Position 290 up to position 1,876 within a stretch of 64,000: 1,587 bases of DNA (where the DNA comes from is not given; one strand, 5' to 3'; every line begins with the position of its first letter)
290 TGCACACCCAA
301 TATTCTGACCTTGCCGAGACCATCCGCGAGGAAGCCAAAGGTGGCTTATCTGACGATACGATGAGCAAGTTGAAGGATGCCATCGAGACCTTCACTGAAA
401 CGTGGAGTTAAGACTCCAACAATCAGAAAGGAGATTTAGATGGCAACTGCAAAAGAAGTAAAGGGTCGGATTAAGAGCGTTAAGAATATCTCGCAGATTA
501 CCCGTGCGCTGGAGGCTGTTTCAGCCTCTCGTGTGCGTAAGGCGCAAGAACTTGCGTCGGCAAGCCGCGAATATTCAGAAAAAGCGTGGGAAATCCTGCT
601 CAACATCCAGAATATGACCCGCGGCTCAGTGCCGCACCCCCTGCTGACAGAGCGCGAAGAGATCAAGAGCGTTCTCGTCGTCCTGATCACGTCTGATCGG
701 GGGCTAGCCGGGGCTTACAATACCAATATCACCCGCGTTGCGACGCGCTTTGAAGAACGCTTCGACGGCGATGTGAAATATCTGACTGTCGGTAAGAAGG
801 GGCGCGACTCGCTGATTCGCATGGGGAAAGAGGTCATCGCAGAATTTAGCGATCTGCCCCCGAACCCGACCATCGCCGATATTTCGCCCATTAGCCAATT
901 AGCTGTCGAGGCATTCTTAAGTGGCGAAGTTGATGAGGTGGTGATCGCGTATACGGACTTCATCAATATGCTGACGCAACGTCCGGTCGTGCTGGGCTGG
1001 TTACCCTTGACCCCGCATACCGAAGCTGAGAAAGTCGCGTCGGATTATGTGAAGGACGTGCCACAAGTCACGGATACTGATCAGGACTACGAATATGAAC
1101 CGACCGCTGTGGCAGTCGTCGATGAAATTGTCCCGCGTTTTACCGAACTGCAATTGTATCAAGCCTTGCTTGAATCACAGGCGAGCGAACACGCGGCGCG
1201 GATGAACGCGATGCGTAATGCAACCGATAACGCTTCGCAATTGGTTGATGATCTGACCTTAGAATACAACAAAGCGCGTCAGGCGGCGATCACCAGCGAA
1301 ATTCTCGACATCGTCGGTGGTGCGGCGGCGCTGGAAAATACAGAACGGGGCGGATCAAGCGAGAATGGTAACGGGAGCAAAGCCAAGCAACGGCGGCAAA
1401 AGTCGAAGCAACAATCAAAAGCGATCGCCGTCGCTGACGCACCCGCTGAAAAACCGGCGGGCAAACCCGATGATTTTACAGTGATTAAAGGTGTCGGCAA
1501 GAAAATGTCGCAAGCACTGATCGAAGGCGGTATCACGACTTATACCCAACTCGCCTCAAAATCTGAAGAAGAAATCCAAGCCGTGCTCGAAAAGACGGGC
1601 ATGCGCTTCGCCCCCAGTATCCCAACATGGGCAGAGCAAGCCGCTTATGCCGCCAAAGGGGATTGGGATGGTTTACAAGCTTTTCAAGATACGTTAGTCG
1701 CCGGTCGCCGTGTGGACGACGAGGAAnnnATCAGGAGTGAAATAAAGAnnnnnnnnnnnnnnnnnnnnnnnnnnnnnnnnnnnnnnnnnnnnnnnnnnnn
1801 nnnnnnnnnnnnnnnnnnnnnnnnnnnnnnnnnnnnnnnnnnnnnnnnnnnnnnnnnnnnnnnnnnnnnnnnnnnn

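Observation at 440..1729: ATP synthase gamma subunit with a ~130-residue C-terminal helix-hairpin-helix-like extension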

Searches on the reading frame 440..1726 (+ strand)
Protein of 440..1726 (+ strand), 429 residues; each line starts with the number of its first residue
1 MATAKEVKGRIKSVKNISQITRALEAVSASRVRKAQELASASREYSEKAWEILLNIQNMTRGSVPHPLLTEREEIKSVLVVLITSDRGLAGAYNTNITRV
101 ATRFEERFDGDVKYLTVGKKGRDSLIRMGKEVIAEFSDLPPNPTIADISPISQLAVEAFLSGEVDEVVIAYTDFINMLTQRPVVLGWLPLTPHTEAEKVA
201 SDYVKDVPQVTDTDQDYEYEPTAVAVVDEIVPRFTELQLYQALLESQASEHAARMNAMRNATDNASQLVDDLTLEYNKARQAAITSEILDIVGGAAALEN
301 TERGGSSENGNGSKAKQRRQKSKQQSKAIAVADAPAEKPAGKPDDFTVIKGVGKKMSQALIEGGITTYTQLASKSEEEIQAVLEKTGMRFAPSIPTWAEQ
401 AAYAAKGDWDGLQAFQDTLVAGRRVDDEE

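Call 3: search_protein_families(library=pfam, proteins=[window:440-1726:+], max_evalue=1)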
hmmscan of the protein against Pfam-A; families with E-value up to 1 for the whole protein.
window:440-1726:+ (429 aa): 5 families
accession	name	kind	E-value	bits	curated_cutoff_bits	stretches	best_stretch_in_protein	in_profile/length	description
PF00231.24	ATP-synt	-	1.5e-93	314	39.9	1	4-298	2-285/285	ATP synthase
PF14520.12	HHH_5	-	1.5e-05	25.8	27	1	348-382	6-40/57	Helix-hairpin-helix domain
PF14229.12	DUF4332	-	0.0088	16.7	23.2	1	351-405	2-57/122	Domain of unknown function (DUF4332)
PF11731.14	Cdd1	-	0.013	16.1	25.5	1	344-386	6-49/86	Pathogenicity locus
PF18849.6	baeRF_family7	-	0.086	13.4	27.2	1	197-269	72-142/144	Bacterial archaeo-eukaryotic release factor family 7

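Call 4: search_protein_families(library=ncbifam, proteins=[window:440-1726:+], max_evalue=1)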
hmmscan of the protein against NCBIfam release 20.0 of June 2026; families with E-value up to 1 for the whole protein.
window:440-1726:+ (429 aa): 21 families
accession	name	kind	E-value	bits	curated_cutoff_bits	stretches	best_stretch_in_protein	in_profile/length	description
NF010709.0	PRK14111.1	equivalog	4.4e-98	328.3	425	1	1-299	1-289/290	F0F1 ATP synthase subunit gamma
TIGR01146.1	ATPsyn_F1gamma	equivalog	2.4e-91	306.5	194.45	1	1-298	1-286/286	ATP synthase F1 subunit gamma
NF004145.0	PRK05621.1-2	equivalog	7.6e-85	285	317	1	1-301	1-305/306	F0F1 ATP synthase subunit gamma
NF004144.0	PRK05621.1-1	equivalog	7.6e-78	261.9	372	1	1-297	1-286/287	F0F1 ATP synthase subunit gamma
NF009957.0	PRK13424.1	equivalog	7e-74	248.7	436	1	1-299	1-290/291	F0F1 ATP synthase subunit gamma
NF009958.0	PRK13425.1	equivalog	1.9e-69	234.3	501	1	1-300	1-292/292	F0F1 ATP synthase subunit gamma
NF004146.0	PRK05621.1-4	equivalog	5.2e-68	229.6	342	1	1-298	1-296/296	F0F1 ATP synthase subunit gamma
NF004147.0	PRK05621.2-1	equivalog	4.8e-64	217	382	1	3-299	4-293/293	F0F1 ATP synthase subunit gamma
NF009959.0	PRK13426.1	equivalog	1.1e-59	202.4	394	1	1-297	1-290/291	F0F1 ATP synthase subunit gamma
NF010708.0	PRK14110.1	equivalog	5.4e-59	200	445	1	5-298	7-290/291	F0F1 ATP synthase subunit gamma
NF009960.0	PRK13427.1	equivalog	8.5e-58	196.1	432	1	1-298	1-288/289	F0F1 ATP synthase subunit gamma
NF009956.0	PRK13422.1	equivalog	5.2e-45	154.1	582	1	1-297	1-297/298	F0F1 ATP synthase subunit gamma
TIGR03323.1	alt_F1F0_F1_gam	exception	4.1e-23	82.1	282.35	1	9-298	3-285/285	alternate F1F0 ATPase, F1 subunit gamma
NF008915.0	PRK12278.1-1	equivalog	2.7e-09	37.2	281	1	312-406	125-215/216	50S ribosomal protein L21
NF009040.0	PRK12373.1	equivalog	2.4e-08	34.1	514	1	234-409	225-388/400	NADH-quinone oxidoreductase subunit E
NF008916.0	PRK12278.1-4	equivalog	4.3e-08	33.2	193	1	280-406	90-223/223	50S ribosomal protein L21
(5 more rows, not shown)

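Call 6: find_homologous_proteins(query=window:440-1726:+, max_evalue=1e-10)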
Query window:440-1726:+ (429 aa): 8000 proteins with E <= 1e-10 among 8000 candidates; the best 120 are listed.
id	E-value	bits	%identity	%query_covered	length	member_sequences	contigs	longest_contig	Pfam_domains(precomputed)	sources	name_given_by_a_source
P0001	2.2e-272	920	100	100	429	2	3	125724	PF00231.25,PF14520.13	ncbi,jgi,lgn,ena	jgi:F-type H+-transporting ATPase subunit gamma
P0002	2.5e-191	654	61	99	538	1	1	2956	PF00231.25,PF14520.13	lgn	-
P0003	1.5e-183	628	68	99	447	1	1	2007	PF00231.25,PF14520.13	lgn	-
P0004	6.4e-183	626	67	100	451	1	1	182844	PF00231.25,PF14520.13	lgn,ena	-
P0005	3.6e-182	624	68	100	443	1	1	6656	PF00231.25,PF14520.13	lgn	-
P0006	2.4e-180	618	67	100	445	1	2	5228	PF00231.25,PF14520.13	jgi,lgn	jgi:F-type H+-transporting ATPase subunit gamma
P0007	7.6e-180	616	67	100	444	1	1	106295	PF00231.25,PF14520.13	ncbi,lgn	-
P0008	3.5e-179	614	66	100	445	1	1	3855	PF00231.25,PF14520.13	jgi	-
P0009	7.6e-179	613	67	99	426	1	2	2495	PF00231.25,PF14520.13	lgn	-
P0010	1.1e-178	612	61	98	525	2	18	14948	PF00231.25,PF10391.16,PF14520.13,PF11798.15,PF11731.15,PF14229.13,PF00633.30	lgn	-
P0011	1.4e-177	608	66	98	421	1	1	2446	PF00231.25,PF14520.13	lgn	-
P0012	2.6e-177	608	67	99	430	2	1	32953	PF00231.25,PF14520.13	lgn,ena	-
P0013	2.8e-177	607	60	98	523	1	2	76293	PF12826.14,PF00231.25,PF10391.16,PF14520.13,PF04994.20,PF11731.15,PF14229.13,PF00633.30,PF00416.28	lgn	-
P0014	3.1e-177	607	65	100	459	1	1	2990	PF00231.25,PF14520.13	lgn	-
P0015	3.6e-177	607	59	98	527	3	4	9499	PF00231.25,PF10391.16,PF14520.13,PF11798.15,PF11731.15,PF14229.13,PF00633.30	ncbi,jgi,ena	-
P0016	1.1e-176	605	61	98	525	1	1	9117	PF12826.14,PF00231.25,PF10391.16,PF14520.13,PF11731.15,PF14229.13,PF00633.30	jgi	jgi:F-type H+-transporting ATPase subunit gamma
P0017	1.2e-176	605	69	99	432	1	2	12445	PF00231.25,PF14520.13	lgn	-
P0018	2.2e-176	604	60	98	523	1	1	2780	PF12826.14,PF00231.25,PF10391.16,PF14520.13,PF04994.20,PF11731.15,PF14229.13,PF00633.30,PF00416.28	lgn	-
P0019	3.1e-176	604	65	99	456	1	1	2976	PF00231.25,PF14520.13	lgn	-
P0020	3.4e-176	604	66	98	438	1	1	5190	PF00231.25,PF14520.13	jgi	jgi:F-type H+-transporting ATPase subunit gamma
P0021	4.4e-176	603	66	99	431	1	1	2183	PF00231.25,PF14520.13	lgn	-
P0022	9.5e-176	602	66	99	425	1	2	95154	PF00231.25,PF14520.13,PF00633.30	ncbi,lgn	ncbi:MAG: ATP synthase F1 subunit gamma [Phototrophicaceae bacterium]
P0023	2.5e-175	601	66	98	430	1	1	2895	PF00231.25,PF14520.13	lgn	-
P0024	8.9e-175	599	59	98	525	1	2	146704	PF12826.14,PF00231.25,PF10391.16,PF14520.13,PF11798.15,PF04994.20,PF11731.15,PF14229.13,PF00633.30,PF00416.28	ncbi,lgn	-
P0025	9.9e-175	599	58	98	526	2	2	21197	PF12826.14,PF00231.25,PF10391.16,PF14520.13,PF11798.15,PF04994.20,PF11731.15,PF14229.13,PF00633.30,PF00416.28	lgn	-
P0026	1.8e-174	598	65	99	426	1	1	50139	PF00231.25,PF14520.13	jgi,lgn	-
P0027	1.8e-174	598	58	98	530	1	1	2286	PF12826.14,PF00231.25,PF10391.16,PF14520.13,PF21999.3,PF04994.20,PF11731.15,PF14229.13,PF00633.30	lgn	-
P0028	3.8e-174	597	56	100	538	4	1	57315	PF12826.14,PF00231.25,PF10391.16,PF14520.13,PF04994.20,PF11731.15,PF14229.13,PF00633.30,PF00416.28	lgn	-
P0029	4.0e-174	597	66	99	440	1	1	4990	PF00231.25,PF14520.13,PF14229.13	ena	-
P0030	6.3e-174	596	65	99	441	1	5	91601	PF00231.25,PF14520.13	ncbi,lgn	ncbi:MAG: ATP synthase F1 subunit gamma [Chloroflexota bacterium]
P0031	9.8e-174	596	66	99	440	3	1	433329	PF00231.25,PF14520.13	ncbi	-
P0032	2.2e-173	595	66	99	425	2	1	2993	PF00231.25,PF14520.13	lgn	-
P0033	4.8e-173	593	64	100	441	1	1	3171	PF00231.25,PF14520.13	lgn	-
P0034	8.4e-173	593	63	98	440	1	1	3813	PF00231.25,PF14520.13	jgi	jgi:F-type H+-transporting ATPase subunit gamma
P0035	1.4e-171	589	63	99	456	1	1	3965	PF00231.25,PF14520.13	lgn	-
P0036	1.5e-171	589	67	99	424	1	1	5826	PF00231.25,PF14520.13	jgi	jgi:F-type H+-transporting ATPase subunit gamma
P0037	2.5e-171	588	66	98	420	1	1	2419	PF00231.25,PF14520.13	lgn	-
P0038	2.5e-171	588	76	70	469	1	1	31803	PF00231.25,PF14520.13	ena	-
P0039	2.8e-171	588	65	99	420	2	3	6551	PF00231.25,PF14520.13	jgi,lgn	-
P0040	6.4e-171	587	65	99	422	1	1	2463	PF00231.25,PF14520.13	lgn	-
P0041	1.2e-170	586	64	100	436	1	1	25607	PF00231.25,PF14520.13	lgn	-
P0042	3.8e-170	584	64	99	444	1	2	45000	PF00231.25,PF14520.13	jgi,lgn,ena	-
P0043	5.5e-170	583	64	100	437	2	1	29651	PF00231.25,PF14520.13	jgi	jgi:F-type H+-transporting ATPase subunit gamma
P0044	1.3e-169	582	63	99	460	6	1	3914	PF00231.25,PF14520.13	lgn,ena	-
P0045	2.0e-169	582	63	100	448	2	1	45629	PF00231.25,PF14520.13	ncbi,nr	ncbi:MAG: ATP synthase F1 subunit gamma [Anaerolineae bacterium]|nr:ATP synthase F1 subunit gamma [A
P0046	6.5e-169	580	63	99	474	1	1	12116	PF00231.25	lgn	-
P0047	7.7e-169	580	65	98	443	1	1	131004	PF00231.25,PF14520.13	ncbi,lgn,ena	-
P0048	8.3e-169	580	64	99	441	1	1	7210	PF00231.25,PF14520.13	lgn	-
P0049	1.4e-168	579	64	100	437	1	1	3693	PF00231.25,PF14520.13,PF14229.13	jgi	jgi:F-type H+-transporting ATPase subunit gamma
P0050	3.2e-168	578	64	99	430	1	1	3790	PF00231.25,PF14520.13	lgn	-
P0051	5.9e-168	577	64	99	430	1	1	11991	PF00231.25,PF14520.13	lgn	-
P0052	3.2e-167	574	62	99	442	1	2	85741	PF00231.25,PF14520.13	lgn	-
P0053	8.9e-167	573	64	99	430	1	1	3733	PF00231.25,PF14520.13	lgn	-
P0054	3.2e-166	571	63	99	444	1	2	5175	PF00231.25,PF14520.13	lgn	-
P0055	8.5e-166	570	64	99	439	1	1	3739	PF00231.25,PF14520.13,PF14229.13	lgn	-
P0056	1.3e-165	569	64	99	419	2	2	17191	PF00231.25,PF14520.13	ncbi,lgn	-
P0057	1.7e-165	569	65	99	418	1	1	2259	PF00231.25,PF14520.13,PF14229.13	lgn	-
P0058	1.2e-164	566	64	100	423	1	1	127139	PF00231.25,PF14520.13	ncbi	-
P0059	1.3e-164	566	62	99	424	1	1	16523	PF00231.25,PF14520.13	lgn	-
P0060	2.8e-164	565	63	99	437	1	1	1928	PF00231.25,PF14520.13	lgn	-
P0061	3.4e-164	564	64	99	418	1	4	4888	PF00231.25,PF14520.13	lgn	-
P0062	5.8e-164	564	64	99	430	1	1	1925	PF00231.25,PF14520.13,PF00633.30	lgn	-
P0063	2.7e-163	561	76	70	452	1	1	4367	PF00231.25,PF14520.13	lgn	-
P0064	2.7e-163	561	63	100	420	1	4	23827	PF00231.25,PF14520.13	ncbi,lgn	-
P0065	5.1e-163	560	61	99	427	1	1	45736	PF00231.25,PF14520.13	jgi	-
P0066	5.3e-163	560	61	99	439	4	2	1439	PF00231.25,PF14520.13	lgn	-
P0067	5.9e-163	560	63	99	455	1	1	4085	PF00231.25,PF14520.13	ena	-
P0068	6.3e-163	560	63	100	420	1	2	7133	PF00231.25,PF14520.13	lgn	-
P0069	1.1e-162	559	63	99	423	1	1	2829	PF00231.25,PF14520.13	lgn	-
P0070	1.4e-162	559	64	99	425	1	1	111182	PF00231.25,PF14520.13,PF14229.13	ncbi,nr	ncbi:MAG: ATP synthase F1 subunit gamma [Anaerolineaceae bacterium]|nr:ATP synthase F1 subunit gamma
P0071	4.0e-162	558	62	99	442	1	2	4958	PF00231.25,PF14520.13,PF00633.30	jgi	jgi:F-type H+-transporting ATPase subunit gamma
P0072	5.2e-162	557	61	100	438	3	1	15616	PF00231.25,PF14520.13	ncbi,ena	-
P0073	9.7e-162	556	64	99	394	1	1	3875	PF00231.25,PF14520.13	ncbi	-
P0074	1.2e-161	556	63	100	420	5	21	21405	PF00231.25,PF14520.13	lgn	-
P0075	1.4e-161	556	64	99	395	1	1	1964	PF00231.25,PF14520.13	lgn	-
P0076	3.7e-161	554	61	99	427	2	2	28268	PF00231.25,PF14520.13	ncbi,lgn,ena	-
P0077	4.1e-161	554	64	99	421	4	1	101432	PF00231.25,PF14520.13,PF14229.13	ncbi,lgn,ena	-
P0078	5.7e-161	554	62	99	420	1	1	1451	PF00231.25,PF14520.13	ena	-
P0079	8.1e-161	553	61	99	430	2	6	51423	PF00231.25,PF14520.13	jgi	jgi:F-type H+-transporting ATPase subunit gamma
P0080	8.2e-161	553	62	99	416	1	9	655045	PF00231.25,PF14520.13,PF14229.13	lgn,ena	-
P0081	9.4e-161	553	60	99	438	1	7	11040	PF00231.25,PF14520.13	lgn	-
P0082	1.3e-160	553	62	99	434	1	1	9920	PF00231.25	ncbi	-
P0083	2.0e-160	552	62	100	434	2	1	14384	PF00231.25,PF14520.13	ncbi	-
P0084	2.6e-160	552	60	99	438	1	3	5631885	PF00231.25,PF14520.13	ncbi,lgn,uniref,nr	ncbi:ATP synthase F1 subunit gamma [Phototrophicus methaneseepsis]|uniref:ATP synthase gamma chain n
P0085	3.3e-160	551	63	99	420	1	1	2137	PF00231.25,PF14520.13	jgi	-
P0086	3.9e-160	551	63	99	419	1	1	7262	PF00231.25,PF14520.13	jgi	jgi:F-type H+-transporting ATPase subunit gamma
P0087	4.2e-160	551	61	99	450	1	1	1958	PF00231.25,PF14520.13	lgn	-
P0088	6.5e-160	550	63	99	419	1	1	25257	PF00231.25,PF14520.13,PF14229.13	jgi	jgi:F-type H+-transporting ATPase subunit gamma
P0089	9.8e-160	550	60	99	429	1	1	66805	PF00231.25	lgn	-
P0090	1.0e-159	550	64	99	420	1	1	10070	PF00231.25,PF14520.13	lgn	-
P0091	1.2e-159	549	63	99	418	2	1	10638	PF00231.25,PF10391.16,PF14520.13,PF14229.13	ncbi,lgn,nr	ncbi:MAG: ATP synthase F1 subunit gamma [Anaerolineae bacterium]|nr:ATP synthase F1 subunit gamma [A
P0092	1.2e-159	549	61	99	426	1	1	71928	PF00231.25,PF14520.13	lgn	-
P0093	1.2e-159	549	61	99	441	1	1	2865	PF00231.25,PF14520.13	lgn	-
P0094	1.5e-159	549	60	100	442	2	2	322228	PF00231.25,PF14520.13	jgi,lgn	jgi:F-type H+-transporting ATPase subunit gamma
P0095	1.9e-159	549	63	99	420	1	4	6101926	PF00231.25,PF14520.13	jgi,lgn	-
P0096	2.1e-159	549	62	99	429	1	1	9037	PF00231.25,PF14520.13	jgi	-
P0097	2.2e-159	549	60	99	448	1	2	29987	PF00231.25,PF14520.13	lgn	-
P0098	2.8e-159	548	61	99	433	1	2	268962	PF00231.25,PF14520.13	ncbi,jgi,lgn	-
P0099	3.2e-159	548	63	99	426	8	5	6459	PF00231.25,PF14520.13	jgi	jgi:F-type H+-transporting ATPase subunit gamma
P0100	3.8e-159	548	63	99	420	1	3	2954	PF00231.25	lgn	-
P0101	4.1e-159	548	62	99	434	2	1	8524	PF00231.25,PF14520.13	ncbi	-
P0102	4.7e-159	547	62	99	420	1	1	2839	PF00231.25,PF14520.13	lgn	-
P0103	5.3e-159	547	60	99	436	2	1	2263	PF00231.25,PF14520.13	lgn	-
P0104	5.9e-159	547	61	99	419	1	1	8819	PF00231.25,PF14520.13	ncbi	-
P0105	6.0e-159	547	61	99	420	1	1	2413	PF00231.25,PF14520.13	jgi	-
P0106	6.0e-159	547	62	99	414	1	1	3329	PF00231.25,PF14520.13,PF14229.13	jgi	jgi:F-type H+-transporting ATPase subunit gamma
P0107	7.9e-159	547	64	98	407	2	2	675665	PF00231.25,PF14520.13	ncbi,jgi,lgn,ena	-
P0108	8.8e-159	547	61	99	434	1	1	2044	PF00231.25,PF14520.13,PF14229.13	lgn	-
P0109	9.1e-159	547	63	99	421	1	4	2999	PF00231.25,PF14520.13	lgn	-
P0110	1.1e-158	546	62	99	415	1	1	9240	PF00231.25,PF14520.13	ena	-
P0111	1.1e-158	546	62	99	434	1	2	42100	PF00231.25,PF14520.13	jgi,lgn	-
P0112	1.2e-158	546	59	99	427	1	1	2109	PF00231.25,PF14520.13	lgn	-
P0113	1.7e-158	546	61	100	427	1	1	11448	PF00231.25,PF14520.13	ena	-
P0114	1.8e-158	546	61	99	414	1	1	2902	PF00231.25,PF14520.13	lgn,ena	-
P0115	2.1e-158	545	59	99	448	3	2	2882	PF00231.25,PF14520.13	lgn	-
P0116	2.5e-158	545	62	99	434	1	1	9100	PF00231.25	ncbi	-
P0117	2.6e-158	545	61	98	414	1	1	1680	PF00231.25,PF14520.13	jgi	-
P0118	3.1e-158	545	62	99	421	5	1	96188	PF00231.25,PF14520.13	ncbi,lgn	-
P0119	3.9e-158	544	63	99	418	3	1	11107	PF00231.25,PF14520.13,PF14229.13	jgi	jgi:F-type H+-transporting ATPase subunit gamma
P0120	4.5e-158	544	62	99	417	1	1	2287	PF00231.25,PF14520.13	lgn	-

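Call 7: find_related_loci(query=window:440-1726:+, collection=genome_contigs, flank=4000)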
Query window:440-1726:+ (429 aa) in genome_contigs; peptide patterns used: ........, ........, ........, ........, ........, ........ (x = any residue, [..] = any of these).
251 stretches matched a pattern; 110 encode a relative of the query (tblastn E <= 1e-3); the best 80 are kept; 80 distinct loci.
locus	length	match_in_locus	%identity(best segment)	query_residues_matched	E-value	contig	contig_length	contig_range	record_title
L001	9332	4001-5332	67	1-428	0e+0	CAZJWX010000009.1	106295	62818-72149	MAG TPA_asm: uncultured Anaerolineaceae bacterium isolate SRP141376_co5_437 genome assembly, contig: NODE_343_length_106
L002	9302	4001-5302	66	1-426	0e+0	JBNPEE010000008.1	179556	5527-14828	MAG: Anaerolineae bacterium isolate fr_S2C258 S2CNODE_39_length_179556_cov_8_319670, whole genome shotgun sequence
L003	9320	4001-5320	66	1-426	0e+0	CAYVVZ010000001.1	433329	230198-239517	MAG TPA_asm: uncultured Anaerolineaceae bacterium isolate SRP141376_co5_126 genome assembly, contig: NODE_8_length_43332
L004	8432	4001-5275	66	1-426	0e+0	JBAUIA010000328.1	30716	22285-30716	MAG: Phototrophicaceae bacterium isolate MFD03253_ilm_asm_bin6 k127_7061, whole genome shotgun sequence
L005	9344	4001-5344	63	1-429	0e+0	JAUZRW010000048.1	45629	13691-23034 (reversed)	MAG: Anaerolineae bacterium isolate GS19_ROV16_BS04-AMOR20_M1477 AMOR20_M1477_contig48, whole genome shotgun sequence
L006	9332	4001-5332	63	1-426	0e+0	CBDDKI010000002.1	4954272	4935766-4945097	MAG: Phototrophicaceae bacterium isolate 9a07bd8a-3de6-4a65-a639-7fba091dd586 genome assembly, contig: contig_2, whole g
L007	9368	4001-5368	65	1-426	0e+0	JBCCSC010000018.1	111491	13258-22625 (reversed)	MAG: Chloroflexota bacterium isolate P01_D01_bin.47 k141_183316_length_111491_cov_12.2066, whole genome shotgun sequence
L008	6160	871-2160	62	1-422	3e-173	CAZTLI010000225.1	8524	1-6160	MAG TPA_asm: uncultured Anaerolineaceae bacterium isolate SRP323723_co1_139 genome assembly, contig: NODE_7070_length_85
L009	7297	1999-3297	62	1-427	4e-172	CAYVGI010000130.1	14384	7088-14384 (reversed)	MAG TPA_asm: uncultured Anaerolineaceae bacterium isolate SRP128890_co1_263 genome assembly, contig: NODE_6419_length_14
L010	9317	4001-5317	61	1-423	7e-170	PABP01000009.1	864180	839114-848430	MAG: Anaerolineaceae bacterium isolate NAT117 MHASMcontig_911860, whole genome shotgun sequence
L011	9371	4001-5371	58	1-424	6e-169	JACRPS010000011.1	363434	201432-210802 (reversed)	MAG: Chloroflexi bacterium isolate NC_groundwater_1993_Pr3_S-0.65um_60_4 SR2-18-Sp65_coassembly_scaffold_42128, whole ge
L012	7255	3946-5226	61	1-424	1e-168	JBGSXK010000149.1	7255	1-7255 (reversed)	MAG: Anaerolineae bacterium isolate JTS-RE63 k141_9486198, whole genome shotgun sequence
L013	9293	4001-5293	59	1-424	2e-165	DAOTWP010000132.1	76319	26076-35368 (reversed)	MAG TPA_asm: Anaerolineae bacterium isolate H14_151 k109_634330, whole genome shotgun sequence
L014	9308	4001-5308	60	1-428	5e-164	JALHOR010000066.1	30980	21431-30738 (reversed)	MAG: Anaerolineae bacterium isolate bin.171_sub c_000000006512, whole genome shotgun sequence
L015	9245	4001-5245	58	1-424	3e-160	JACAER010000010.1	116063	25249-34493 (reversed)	MAG: Chloroflexota bacterium isolate L.E.CH.6 k119_1216648, whole genome shotgun sequence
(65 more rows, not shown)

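Call 35: predict_structure(alignment_id=A1)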
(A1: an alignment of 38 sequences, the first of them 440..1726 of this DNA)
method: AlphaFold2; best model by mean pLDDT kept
length: 429 residues; sequences in the alignment: 38
mean_pLDDT: 81.4   pTM: 0.58
mean pLDDT of the five models: 81.4, 80.7, 79.9, 76.3, 75.3
residues with pLDDT >= 90: 178; 70-90: 162; 50-70: 42; < 50: 47
segments of 3 or more residues with pLDDT < 50: 210-217, 305-339
pLDDT, mean of each block of 10 residues (from residue 1): 84 88 86 87 85 76 73 89 87 91 92 96 95 94 92 94 93 70 86 63 57 47 75 90 91 87 88 89 83 73 53 42 42 43 92 94 96 95 88 87 97 95 74
secondary structure, 60 per line:
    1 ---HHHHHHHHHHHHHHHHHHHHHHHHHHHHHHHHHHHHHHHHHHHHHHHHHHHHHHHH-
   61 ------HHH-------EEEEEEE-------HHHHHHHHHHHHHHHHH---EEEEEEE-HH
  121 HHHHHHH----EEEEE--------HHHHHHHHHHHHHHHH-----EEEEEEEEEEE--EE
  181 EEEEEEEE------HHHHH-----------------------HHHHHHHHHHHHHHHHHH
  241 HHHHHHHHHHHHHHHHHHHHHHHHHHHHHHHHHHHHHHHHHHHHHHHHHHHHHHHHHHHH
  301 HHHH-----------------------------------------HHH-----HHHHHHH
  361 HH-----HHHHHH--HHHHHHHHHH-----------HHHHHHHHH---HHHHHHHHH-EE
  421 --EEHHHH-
elements in order: H4-59 E77-83 H91-107 E111-117 H119-127 E132-136 H145-160 E166-176 E179-188 H195-199 H223-304 H354-362 H368-373 H376-385 H397-405 H409-417 H425-428
